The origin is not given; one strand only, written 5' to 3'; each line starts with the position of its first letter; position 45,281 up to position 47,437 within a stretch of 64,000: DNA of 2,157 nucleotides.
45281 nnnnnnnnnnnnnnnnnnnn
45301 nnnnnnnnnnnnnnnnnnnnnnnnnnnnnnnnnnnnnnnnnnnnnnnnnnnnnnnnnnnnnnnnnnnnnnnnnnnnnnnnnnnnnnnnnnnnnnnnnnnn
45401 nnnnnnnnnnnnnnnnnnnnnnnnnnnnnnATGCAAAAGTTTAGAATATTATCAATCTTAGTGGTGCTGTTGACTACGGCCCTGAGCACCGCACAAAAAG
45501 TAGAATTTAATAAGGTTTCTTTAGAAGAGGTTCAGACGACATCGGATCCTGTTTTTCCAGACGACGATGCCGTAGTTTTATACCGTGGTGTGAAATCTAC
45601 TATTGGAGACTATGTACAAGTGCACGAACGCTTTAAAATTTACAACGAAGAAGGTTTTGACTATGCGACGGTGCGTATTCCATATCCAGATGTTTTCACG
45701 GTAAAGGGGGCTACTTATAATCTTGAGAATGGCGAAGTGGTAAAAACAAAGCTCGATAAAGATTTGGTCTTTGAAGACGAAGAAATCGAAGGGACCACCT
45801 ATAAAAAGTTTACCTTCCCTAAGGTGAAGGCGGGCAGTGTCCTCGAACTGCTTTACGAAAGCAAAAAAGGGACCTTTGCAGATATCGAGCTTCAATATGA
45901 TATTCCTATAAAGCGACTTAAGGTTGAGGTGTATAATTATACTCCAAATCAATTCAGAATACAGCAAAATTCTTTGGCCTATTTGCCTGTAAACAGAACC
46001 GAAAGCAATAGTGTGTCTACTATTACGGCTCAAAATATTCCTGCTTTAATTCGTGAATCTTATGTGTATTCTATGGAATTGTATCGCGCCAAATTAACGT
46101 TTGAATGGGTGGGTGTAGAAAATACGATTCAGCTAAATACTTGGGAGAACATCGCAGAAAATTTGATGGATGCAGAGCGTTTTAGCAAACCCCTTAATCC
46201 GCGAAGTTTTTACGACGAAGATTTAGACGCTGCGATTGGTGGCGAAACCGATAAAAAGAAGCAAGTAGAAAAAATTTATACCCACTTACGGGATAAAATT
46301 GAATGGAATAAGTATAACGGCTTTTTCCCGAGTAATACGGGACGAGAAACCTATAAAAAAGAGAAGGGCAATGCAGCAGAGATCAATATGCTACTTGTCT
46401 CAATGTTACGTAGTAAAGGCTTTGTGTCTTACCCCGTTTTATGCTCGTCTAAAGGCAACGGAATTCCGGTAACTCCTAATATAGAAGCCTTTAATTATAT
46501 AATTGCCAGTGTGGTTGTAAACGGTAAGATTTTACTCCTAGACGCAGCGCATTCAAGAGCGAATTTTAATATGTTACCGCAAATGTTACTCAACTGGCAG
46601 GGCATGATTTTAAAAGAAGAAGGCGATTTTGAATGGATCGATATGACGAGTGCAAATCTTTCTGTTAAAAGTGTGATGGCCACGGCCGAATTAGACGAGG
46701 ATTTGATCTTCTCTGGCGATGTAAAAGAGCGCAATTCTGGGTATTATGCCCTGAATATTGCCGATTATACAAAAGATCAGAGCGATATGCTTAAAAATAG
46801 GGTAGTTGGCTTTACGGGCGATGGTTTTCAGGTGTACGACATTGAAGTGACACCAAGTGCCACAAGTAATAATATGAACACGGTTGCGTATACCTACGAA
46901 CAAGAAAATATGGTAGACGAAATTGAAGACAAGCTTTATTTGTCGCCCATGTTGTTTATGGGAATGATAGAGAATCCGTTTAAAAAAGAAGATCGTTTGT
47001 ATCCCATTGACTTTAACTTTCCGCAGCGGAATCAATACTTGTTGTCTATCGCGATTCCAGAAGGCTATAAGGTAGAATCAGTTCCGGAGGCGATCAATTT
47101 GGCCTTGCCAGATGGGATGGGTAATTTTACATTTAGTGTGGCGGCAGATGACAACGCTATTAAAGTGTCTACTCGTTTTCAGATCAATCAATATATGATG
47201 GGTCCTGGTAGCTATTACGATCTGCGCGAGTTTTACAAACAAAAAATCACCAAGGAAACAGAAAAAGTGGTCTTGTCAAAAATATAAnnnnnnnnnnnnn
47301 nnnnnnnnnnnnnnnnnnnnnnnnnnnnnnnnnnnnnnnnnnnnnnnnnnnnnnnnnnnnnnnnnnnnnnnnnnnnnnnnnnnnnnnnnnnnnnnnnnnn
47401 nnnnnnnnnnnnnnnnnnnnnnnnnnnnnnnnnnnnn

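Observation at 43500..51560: Two catalytic + pseudo-enzyme pairs of exported DUF3857 transglutaminase-like proteins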

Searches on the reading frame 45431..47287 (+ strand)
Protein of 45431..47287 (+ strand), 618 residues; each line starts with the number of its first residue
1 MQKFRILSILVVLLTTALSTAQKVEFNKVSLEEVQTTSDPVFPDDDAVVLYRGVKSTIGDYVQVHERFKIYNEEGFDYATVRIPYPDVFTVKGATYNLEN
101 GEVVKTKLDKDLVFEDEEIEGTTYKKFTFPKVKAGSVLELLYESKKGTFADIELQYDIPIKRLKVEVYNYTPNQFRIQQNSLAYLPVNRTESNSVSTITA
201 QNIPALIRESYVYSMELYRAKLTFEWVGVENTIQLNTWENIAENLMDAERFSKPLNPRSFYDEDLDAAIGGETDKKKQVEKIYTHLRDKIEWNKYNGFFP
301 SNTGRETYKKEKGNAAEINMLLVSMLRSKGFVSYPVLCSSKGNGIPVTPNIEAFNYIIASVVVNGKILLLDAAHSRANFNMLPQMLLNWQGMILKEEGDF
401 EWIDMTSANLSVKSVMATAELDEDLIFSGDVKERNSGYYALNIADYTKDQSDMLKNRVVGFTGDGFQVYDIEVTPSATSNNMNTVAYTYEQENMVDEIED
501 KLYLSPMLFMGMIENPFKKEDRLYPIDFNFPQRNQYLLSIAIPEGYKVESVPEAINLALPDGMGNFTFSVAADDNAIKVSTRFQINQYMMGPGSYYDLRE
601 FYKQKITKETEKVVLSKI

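Call 4: search_protein_families(library=pfam, proteins=[window:45431-47287:+], max_evalue=0.01)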
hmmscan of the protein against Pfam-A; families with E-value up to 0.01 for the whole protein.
window:45431-47287:+ (618 aa): 3 families
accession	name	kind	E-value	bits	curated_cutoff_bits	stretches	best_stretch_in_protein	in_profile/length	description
PF12969.12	DUF3857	-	2.7e-07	31.2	24.6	1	63-205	8-168/170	Domain of Unknown Function with PDB structure (DUF3857)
PF01841.26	Transglut_core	-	2.3e-06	28.3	23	1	267-331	5-70/108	Transglutaminase-like superfamily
PF12970.12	DUF3858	-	1.6e-05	25.4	27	1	534-611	37-112/116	Domain of Unknown Function with PDB structure (DUF3858)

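Call 5: search_protein_families(library=ncbifam, proteins=[window:45431-47287:+], max_evalue=0.01)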
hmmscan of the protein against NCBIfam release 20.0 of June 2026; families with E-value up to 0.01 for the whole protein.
window:45431-47287:+ (618 aa): 1 family
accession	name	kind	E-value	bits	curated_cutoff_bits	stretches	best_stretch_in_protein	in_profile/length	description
NF053688.1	BamI_Bacteroidota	equivalog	0.00042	19.7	370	1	175-316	282-419/452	BamI family beta-barrel-assembly machinery protein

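Call 8: search_solved_structures(query=window:45431-47287:+, max_evalue=1, show_alignments=2)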
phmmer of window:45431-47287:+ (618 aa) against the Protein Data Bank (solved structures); distinct sequences matched with E-value up to 1: 0.

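Call 13: find_homologous_proteins(query=window:45431-47287:+)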
Query window:45431-47287:+ (618 aa): 221 proteins with E <= 0.001 among 8000 candidates; the best 120 are listed.
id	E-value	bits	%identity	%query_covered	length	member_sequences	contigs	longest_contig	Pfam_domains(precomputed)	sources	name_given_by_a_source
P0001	0.0e+0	1287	93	97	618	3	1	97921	PF12969.13,PF01841.26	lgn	-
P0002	4.3e-194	664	48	99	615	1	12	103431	PF12969.13,PF01841.26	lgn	-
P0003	1.6e-192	659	48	100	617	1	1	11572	PF12969.13,PF01841.26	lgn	-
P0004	3.3e-180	619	46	99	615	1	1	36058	PF12969.13,PF01841.26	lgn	-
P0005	7.6e-175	601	44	99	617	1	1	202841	PF12969.13,PF01841.26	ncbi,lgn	-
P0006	7.9e-175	601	44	99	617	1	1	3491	PF12969.13,PF01841.26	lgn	-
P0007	3.9e-174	599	45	97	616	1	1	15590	PF12969.13,PF01841.26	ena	-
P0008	3.4e-173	595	46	100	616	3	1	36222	PF12969.13,PF01841.26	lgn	-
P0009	3.7e-173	595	43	99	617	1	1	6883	PF12969.13,PF01841.26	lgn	-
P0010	3.9e-171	589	45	100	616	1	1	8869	-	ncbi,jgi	-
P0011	4.6e-171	588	42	99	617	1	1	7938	PF12969.13,PF01841.26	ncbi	-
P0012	3.0e-170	586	46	100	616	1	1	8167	PF01841.26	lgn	-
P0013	2.8e-169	582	44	100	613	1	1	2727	PF12969.13,PF01841.26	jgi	jgi:hypothetical protein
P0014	3.0e-168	579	45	99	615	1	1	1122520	PF12969.13,PF01841.26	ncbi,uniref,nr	ncbi:DUF3857 domain-containing protein [Aureisphaera galaxeae]|uniref:DUF3857 domain-containing prot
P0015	9.3e-167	574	45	100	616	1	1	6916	PF12969.13,PF01841.26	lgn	-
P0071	2.8e-60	223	29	99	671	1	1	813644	PF12969.13,PF01841.26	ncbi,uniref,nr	ncbi:DUF3857 domain-containing protein [Chryseolinea lacunae]|uniref:DUF3857 domain-containing prote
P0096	2.0e-56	210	27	100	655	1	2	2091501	PF12970.13,PF12969.13,PF01841.26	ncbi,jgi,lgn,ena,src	-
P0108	1.7e-54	203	27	100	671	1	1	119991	PF12969.13,PF01841.26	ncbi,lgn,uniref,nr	ncbi:DUF3857 domain-containing protein [Niabella drilacis]|uniref:Transglutaminase-like superfamily 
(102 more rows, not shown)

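Call 33: find_encoding_contigs(protein=P0071, flank=8000, max_places=2)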
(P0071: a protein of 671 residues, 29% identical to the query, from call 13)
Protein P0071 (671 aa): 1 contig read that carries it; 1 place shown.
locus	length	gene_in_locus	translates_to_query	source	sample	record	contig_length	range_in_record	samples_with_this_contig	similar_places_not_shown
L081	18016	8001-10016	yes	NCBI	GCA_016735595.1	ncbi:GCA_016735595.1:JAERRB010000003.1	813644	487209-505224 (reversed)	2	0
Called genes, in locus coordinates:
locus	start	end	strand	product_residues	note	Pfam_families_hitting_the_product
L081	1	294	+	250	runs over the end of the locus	-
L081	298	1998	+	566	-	PF01368:DHH, PF02272:DHHA1, PF17768:RecJ_OB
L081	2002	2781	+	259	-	PF00005:ABC_tran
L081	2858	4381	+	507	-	PF03321:GH3, PF23571:GH3_M, PF23572:GH3_C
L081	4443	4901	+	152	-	-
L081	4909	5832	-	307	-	PF19777:DUF6263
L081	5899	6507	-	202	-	PF18955:DUF5698, PF10035:DUF2179 (faint)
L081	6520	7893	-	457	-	PF18073:Zn_ribbon_LapB, PF13481:AAA_25, PF03796:DnaB_C (faint), PF06745:ATPase, PF23442:DUF7125 (weak), PF00004:AAA (weak), PF13541:ChlI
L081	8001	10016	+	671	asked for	PF12969:DUF3857 (faint), PF01841:Transglut_core (weak)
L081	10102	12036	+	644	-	PF12969:DUF3857 (weak), PF01841:Transglut_core (weak)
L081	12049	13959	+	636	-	PF12969:DUF3857, PF01841:Transglut_core (weak)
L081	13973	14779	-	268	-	PF00106:adh_short, PF08659:KR, PF13561:adh_short_C2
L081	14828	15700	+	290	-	PF03279:Lip_A_acyltrans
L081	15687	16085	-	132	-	PF07681:DoxX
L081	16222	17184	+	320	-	PF07676:PD40 (weak)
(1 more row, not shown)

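Call 34: find_encoding_contigs(protein=P0108, flank=8000, max_places=2)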
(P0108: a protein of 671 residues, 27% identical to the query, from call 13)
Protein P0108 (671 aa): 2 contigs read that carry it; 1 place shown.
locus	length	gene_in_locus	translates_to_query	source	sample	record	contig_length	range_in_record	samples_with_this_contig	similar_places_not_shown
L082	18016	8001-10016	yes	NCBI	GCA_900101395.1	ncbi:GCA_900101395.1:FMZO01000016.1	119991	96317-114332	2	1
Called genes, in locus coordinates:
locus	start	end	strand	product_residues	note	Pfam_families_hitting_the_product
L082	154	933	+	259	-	-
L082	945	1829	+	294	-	PF13442:Cytochrome_CBB3, PF00034:Cytochrom_C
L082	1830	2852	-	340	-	PF12625:Arabinose_bd, PF12833:HTH_18, PF00165:HTH_AraC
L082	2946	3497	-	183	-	PF07883:Cupin_2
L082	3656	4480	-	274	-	PF00561:Abhydrolase_1, PF12146:Hydrolase_4, PF12697:Abhydrolase_6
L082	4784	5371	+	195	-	-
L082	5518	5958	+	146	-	PF13412:HTH_24 (faint), PF22381:Staph_reg_Sar_Rot, PF12802:MarR_2, PF01047:MarR, PF04182:B-block_TFIIIC (faint)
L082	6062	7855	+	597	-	PF02771:Acyl-CoA_dh_N, PF02770:Acyl-CoA_dh_M, PF00441:Acyl-CoA_dh_1, PF22924:ACOX_C_alpha1, PF08028:Acyl-CoA_dh_2, PF21263:Acyl-CoA-dh_C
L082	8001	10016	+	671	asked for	PF12969:DUF3857 (faint), PF01841:Transglut_core (faint)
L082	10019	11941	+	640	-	PF12969:DUF3857, PF01841:Transglut_core (weak)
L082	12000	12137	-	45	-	-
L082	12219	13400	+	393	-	PF03786:UxuA, PF01261:AP_endonuc_2 (weak)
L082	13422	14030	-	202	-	PF01300:Sua5_yciO_yrdC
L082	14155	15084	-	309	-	PF13489:Methyltransf_23 (weak), PF01209:Ubie_methyltran (weak), PF05724:TPMT (weak), PF13649:Methyltransf_25, PF13847:Methyltransf_31, PF08241:Methyltransf_11, PF08242:Methyltransf_12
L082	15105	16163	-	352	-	PF02775:TPP_enzyme_C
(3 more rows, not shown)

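Call 35: find_encoding_contigs(protein=P0096, flank=8000, max_places=2)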
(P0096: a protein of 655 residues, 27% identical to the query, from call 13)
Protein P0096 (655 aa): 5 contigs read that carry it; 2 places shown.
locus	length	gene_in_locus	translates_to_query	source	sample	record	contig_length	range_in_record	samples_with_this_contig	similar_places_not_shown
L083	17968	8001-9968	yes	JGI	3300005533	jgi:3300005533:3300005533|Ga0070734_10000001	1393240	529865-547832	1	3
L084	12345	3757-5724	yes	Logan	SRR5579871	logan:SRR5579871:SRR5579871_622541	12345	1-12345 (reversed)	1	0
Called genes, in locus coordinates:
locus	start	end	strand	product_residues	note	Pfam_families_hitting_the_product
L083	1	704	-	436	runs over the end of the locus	PF00202:Aminotran_3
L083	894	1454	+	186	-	PF04542:Sigma70_r2, PF08281:Sigma70_r4_2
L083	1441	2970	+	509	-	PF13568:OMP_b-brl_2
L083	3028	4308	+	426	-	-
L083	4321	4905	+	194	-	-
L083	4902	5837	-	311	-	PF08331:QueG_DUF1730, PF13237:Fer4_10 (faint), PF13484:Fer4_16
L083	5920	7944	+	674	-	PF12969:DUF3857 (weak), PF01841:Transglut_core (weak), PF12970:DUF3858 (weak)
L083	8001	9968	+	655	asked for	PF12969:DUF3857, PF01841:Transglut_core (faint), PF12970:DUF3858 (weak)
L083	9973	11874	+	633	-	PF12969:DUF3857, PF01841:Transglut_core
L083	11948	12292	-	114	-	-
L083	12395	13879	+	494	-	PF00370:FGGY_N, PF02782:FGGY_C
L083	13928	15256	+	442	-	PF01261:AP_endonuc_2 (faint), PF27526:XylA2_C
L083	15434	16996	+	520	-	PF00221:Lyase_aromatic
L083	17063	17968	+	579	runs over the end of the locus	PF17391:Urocanase_N, PF01175:Urocanase, PF17392:Urocanase_C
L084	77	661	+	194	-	-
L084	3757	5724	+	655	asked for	PF12969:DUF3857, PF01841:Transglut_core (faint), PF12970:DUF3858 (weak)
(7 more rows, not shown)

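Call 47: predict_structure(alignment_id=A4)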
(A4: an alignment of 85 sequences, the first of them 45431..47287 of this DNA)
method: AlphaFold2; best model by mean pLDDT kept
length: 618 residues; sequences in the alignment: 85
mean_pLDDT: 92.2   pTM: 0.86
mean pLDDT of the five models: 92.2, 92.0, 91.9, 91.3, 90.9
residues with pLDDT >= 90: 484; 70-90: 109; 50-70: 24; < 50: 1
segments of 3 or more residues with pLDDT < 50: none
pLDDT, mean of each block of 10 residues (from residue 1): 86 72 73 94 97 93 96 96 89 96 95 81 89 97 78 95 95 88 91 92 94 93 87 87 93 95 97 97 97 93 95 97 98 98 88 94 97 93 94 94 94 98 96 96 73 72 89 81 93 94 96 91 94 98 97 98 97 97 97 96 97 97
secondary structure, 60 per line:
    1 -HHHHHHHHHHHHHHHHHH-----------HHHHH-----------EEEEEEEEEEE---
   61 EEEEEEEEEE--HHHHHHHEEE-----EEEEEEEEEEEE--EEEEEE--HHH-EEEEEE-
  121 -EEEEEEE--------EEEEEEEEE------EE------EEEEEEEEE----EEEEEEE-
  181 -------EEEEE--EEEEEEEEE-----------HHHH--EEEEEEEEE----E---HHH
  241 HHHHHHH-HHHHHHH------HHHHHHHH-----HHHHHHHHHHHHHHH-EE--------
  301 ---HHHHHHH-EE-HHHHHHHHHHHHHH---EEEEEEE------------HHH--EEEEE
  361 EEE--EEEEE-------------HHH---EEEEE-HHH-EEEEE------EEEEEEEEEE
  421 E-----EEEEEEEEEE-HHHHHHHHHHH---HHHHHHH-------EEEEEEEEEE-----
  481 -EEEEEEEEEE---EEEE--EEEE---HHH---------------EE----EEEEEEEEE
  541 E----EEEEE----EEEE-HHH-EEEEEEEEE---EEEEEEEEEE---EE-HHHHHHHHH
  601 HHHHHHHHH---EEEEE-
elements in order: H2-19 H31-35 E47-57 E61-70 H73-79 E80-82 E88-99 E102-107 E114-119 E122-128 E137-145 E160-168 E173-179 E188-192 E195-203 H215-218 E221-229 H238-247 H249-255 H262-269 H275-289 H304-310 H315-328 E332-338 E356-363 E366-370 E390-394 E400-404 E411-421 E427-436 H438-448 H452-458 E466-475 E482-491 E495-498 E501-504 E532-541 E546-550 E555-558 E564-572 E576-585 H592-609 E613-617

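Call 50: search_solved_structures(query=A4, max_evalue=1, show_alignments=1)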
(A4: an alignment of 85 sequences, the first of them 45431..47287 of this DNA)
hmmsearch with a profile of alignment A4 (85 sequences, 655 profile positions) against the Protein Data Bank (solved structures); distinct sequences matched with E-value up to 1: 2.
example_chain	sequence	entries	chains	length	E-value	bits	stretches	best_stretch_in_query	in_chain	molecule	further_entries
3kd4_A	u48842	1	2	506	8.6e-06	27.4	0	171-370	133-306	Putative protease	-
9i5v_e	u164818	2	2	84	0.51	11.6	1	438-487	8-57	Small ribosomal subunit protein uS17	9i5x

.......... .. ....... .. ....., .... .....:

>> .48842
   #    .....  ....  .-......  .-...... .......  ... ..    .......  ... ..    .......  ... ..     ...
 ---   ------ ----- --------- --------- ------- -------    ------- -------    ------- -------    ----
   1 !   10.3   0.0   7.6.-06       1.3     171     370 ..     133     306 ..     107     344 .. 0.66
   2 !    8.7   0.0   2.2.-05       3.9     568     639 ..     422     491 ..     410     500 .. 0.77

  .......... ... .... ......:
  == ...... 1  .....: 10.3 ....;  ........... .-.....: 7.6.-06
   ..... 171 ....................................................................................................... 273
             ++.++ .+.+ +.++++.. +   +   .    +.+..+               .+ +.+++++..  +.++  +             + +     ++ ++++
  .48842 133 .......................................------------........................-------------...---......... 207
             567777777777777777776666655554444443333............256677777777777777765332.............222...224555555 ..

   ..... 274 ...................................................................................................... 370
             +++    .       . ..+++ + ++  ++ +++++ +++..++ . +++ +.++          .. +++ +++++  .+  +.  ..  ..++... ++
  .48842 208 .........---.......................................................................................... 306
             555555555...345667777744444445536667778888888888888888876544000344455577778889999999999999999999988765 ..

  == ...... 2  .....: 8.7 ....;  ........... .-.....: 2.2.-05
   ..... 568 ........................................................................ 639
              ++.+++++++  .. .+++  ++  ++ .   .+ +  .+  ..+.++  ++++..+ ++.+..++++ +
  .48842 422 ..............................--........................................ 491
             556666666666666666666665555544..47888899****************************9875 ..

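Call 56: fold_search(model_id=the predicted structure, library=pdb)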
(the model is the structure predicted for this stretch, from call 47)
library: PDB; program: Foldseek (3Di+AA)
matches with E <= 10: 1208; with E <= 0.001: 15
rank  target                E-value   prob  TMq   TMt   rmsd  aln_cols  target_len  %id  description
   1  3kd4_A                4.0e-26  1.00  0.54  0.63   8.2       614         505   14  CRYSTAL STRUCTURE OF A PUTATIVE PROTEASE (BDI_1141) FROM PARABACTEROIDES DISTASONIS ATCC 8503 AT 2.00 A RESOLUTION (released 2009-11-24)
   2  8b6l_O                1.7e-06  1.00  0.18  0.19  18.9       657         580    6  Subtomogram average of the human Sec61-TRAP-OSTA-translocon (released 2022-12-07)
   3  6s7o_E                8.5e-06  1.00  0.18  0.19  18.9       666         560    7  Cryo-EM structure of human oligosaccharyltransferase complex OST-A (released 2019-12-18)
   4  6s7t_E                1.7e-05  1.00  0.18  0.25  18.1       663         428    6  Cryo-EM structure of human oligosaccharyltransferase complex OST-B (released 2019-12-18)
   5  8pn9_E                1.9e-05  1.00  0.18  0.19  18.8       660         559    6  Structure of human oligosaccharyltransferase OST-A complex bound to NGI-1 (released 2024-05-08)
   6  3s3j_A                6.0e-05  0.82  0.17  0.16  31.1       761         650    9  Transglutaminase 2 in complex with a novel inhibitor (released 2012-06-06)
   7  3isr_A                2.0e-04  1.00  0.17  0.34  14.3       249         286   10  The Crystal Structure of a Putative Cysteine Protease from Cytophaga hutchinsonii to 1.9A (released 2009-09-08)
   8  4wz9_B                2.0e-04  0.97  0.19  0.14  18.8       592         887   10  APN1 from Anopheles gambiae (released 2015-06-17)
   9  4wz9_A                2.3e-04  1.00  0.18  0.14  13.7       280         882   11  APN1 from Anopheles gambiae (released 2015-06-17)
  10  8tr9                  2.9e-04  0.63  0.15  0.14  27.7       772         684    7  Cryo-EM structure of transglutaminase 2 bound to GDP (released 2024-07-31)
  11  3isr_B                3.4e-04  1.00  0.17  0.33  14.7       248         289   11  The Crystal Structure of a Putative Cysteine Protease from Cytophaga hutchinsonii to 1.9A (released 2009-09-08)
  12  3isr_C                3.4e-04  1.00  0.16  0.32  19.9       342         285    8  The Crystal Structure of a Putative Cysteine Protease from Cytophaga hutchinsonii to 1.9A (released 2009-09-08)
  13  9crn                  4.0e-04  1.00  0.18  0.29  16.5       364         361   11  Crystal structure of Streptococcus pyogenes TglA (released 2024-08-14)
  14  1nug_B                7.4e-04  0.63  0.16  0.15  27.8       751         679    8  Role of Calcium Ions in the Activation and Activity of the Transglutaminase 3 Enzyme (2 calciums, 1 Mg, inactive form) (released 2003-04-22)
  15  1l9m_B                7.4e-04  0.54  0.16  0.15  28.2       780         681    8  Three-dimensional structure of the human transglutaminase 3 enzyme: binding of calcium ions change structure for activ (released 2002-05-29)
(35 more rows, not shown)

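Call 59: find_related_loci(query=A6, collection=genome_contigs, flank=7000)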
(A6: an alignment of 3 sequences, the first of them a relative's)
Query A6 (640 aa) in genome_contigs; peptide patterns used: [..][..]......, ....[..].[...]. (x = any residue, [..] = any of these).
600 stretches matched a pattern (row limit reached: there are more); 591 encode a relative of the query (tblastn E <= 1e-3); the best 80 are kept; 80 distinct loci.
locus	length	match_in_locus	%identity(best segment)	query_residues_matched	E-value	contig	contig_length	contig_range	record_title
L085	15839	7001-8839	59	24-637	0e+0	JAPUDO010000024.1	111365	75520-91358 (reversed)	MAG: Niabella sp. isolate labscale reactor_MAG1 NODE_153_length_111365_cov_7.301509, whole genome shotgun sequence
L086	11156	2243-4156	57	6-637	0e+0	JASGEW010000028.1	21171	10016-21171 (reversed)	MAG: Niabella sp. isolate 8M022 JMF-2106-05-0008A.bin.22_27, whole genome shotgun sequence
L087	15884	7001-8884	58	12-637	0e+0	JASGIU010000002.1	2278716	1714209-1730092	MAG: Niabella sp. isolate 5N366 JMF-2111-06-0005.ont.bin.366_1, whole genome shotgun sequence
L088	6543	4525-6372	58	22-638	0e+0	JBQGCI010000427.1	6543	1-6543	MAG: Acinetobacter pittii isolate FCentRs1_11 FCentRs1_contig427, whole genome shotgun sequence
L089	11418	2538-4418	51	9-638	0e+0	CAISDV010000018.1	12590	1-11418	MAG: uncultured Chitinophagaceae bacterium isolate KR_bin-2786 genome assembly, contig: bin-2786:018/188, whole genome s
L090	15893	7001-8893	48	6-638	0e+0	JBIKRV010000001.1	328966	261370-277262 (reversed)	MAG: Chitinophagaceae bacterium isolate ME2015-06-19_3300044640_group6_bin125 Rohwer_bin563_scaffold_4_c1, whole genome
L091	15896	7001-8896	46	6-638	0e+0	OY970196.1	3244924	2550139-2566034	MAG: uncultured Chitinophagaceae bacterium isolate MFD09671.bin.c.4 genome assembly, chromosome: 1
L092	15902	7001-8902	47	1-638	0e+0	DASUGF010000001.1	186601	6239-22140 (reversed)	MAG TPA_asm: Parafilimonas sp. isolate SMAG_U1398 k141_695444, whole genome shotgun sequence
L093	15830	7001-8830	48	25-638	0e+0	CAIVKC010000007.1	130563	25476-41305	MAG: uncultured Bacteroidetes bacterium isolate AlinenLipids_bin-6607 genome assembly, contig: bin-6607:07/69, whole gen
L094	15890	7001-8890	48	12-639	0e+0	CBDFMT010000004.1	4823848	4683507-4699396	MAG: Ferruginibacter sp. isolate 29c902fb-ee38-49de-a8d2-af80f79e25cd genome assembly, contig: contig_4, whole genome sh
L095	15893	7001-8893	47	6-638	0e+0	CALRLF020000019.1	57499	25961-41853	MAG: Bosea thiooxidans isolate JJ-K11792-97-4-m2-bin42 genome assembly, contig: JJ-SDA7-351-C164, whole genome shotgun s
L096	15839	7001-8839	47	25-637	0e+0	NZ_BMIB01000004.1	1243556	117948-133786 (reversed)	Filimonas zeae strain CGMCC 1.15290 sequence04, whole genome shotgun sequence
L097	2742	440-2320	47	9-638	0e+0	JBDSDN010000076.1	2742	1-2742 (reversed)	MAG: Ferruginibacter sp. isolate cluster1_bin.182 k127_1911012, whole genome shotgun sequence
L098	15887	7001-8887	46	6-640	0e+0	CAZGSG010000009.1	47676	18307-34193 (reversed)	MAG TPA_asm: uncultured Terrimonas sp. isolate SRP302447_co3_75 genome assembly, contig: NODE_2003_length_47676_cov_5.59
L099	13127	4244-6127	45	9-638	0e+0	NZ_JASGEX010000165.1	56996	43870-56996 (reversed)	MAG: Parafilimonas sp. isolate 8M025 JMF-2106-05-0008A.bin.25_164, whole genome shotgun sequence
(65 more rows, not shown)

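Call 70: find_encoding_contigs(protein=P0001, flank=8000, max_places=1)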
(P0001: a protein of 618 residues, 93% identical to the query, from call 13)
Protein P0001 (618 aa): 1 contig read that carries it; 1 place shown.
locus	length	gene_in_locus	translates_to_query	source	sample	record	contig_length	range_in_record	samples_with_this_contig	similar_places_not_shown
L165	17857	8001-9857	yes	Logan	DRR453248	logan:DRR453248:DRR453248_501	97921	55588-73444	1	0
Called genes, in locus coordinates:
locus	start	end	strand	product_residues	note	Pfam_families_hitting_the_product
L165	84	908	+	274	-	PF00800:PDT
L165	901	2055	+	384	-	PF00155:Aminotran_1_2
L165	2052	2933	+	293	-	PF02153:PDH_N, PF20463:PDH_C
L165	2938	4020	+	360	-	PF00793:DAHP_synth_1, PF01817:CM_2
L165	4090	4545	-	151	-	-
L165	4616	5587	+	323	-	PF16745:RsgA_N, PF03193:RsgA_GTPase, PF01926:MMR_HSR1 (weak)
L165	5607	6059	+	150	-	PF02580:Tyr_Deacylase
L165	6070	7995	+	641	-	PF12969:DUF3857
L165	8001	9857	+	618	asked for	PF12969:DUF3857 (weak), PF01841:Transglut_core (weak)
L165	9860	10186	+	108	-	PF03819:MazG, PF12643:MazG-like (weak)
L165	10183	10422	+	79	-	-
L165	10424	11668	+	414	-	PF00275:EPSP_synthase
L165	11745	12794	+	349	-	PF02547:Queuosine_synth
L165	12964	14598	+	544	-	PF18962:Por_Secre_tail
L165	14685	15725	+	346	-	PF21016:RlmN_N, PF04055:Radical_SAM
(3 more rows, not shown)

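Call 71: find_encoding_contigs(protein=P0002, flank=8000, max_places=1)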
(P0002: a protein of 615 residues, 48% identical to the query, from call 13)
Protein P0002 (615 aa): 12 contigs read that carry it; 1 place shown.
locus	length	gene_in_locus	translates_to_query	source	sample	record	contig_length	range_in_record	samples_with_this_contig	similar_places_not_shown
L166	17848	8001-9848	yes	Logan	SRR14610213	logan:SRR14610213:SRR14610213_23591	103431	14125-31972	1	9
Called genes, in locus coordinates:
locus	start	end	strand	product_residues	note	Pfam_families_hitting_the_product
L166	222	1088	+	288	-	PF00800:PDT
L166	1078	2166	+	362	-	PF00793:DAHP_synth_1, PF01817:CM_2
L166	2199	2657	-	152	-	-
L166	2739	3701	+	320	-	PF16745:RsgA_N, PF03193:RsgA_GTPase, PF01926:MMR_HSR1 (weak)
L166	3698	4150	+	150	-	PF02580:Tyr_Deacylase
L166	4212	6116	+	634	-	PF12969:DUF3857, PF01841:Transglut_core (faint)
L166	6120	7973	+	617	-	PF12969:DUF3857, PF01841:Transglut_core (weak)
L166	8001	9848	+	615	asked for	PF12969:DUF3857 (weak), PF01841:Transglut_core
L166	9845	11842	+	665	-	PF12969:DUF3857, PF01841:Transglut_core (weak)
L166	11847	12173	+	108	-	PF03819:MazG, PF12643:MazG-like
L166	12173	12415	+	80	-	-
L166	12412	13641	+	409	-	PF00275:EPSP_synthase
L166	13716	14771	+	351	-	PF02547:Queuosine_synth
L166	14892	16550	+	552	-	PF18962:Por_Secre_tail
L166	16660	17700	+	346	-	PF21016:RlmN_N, PF04055:Radical_SAM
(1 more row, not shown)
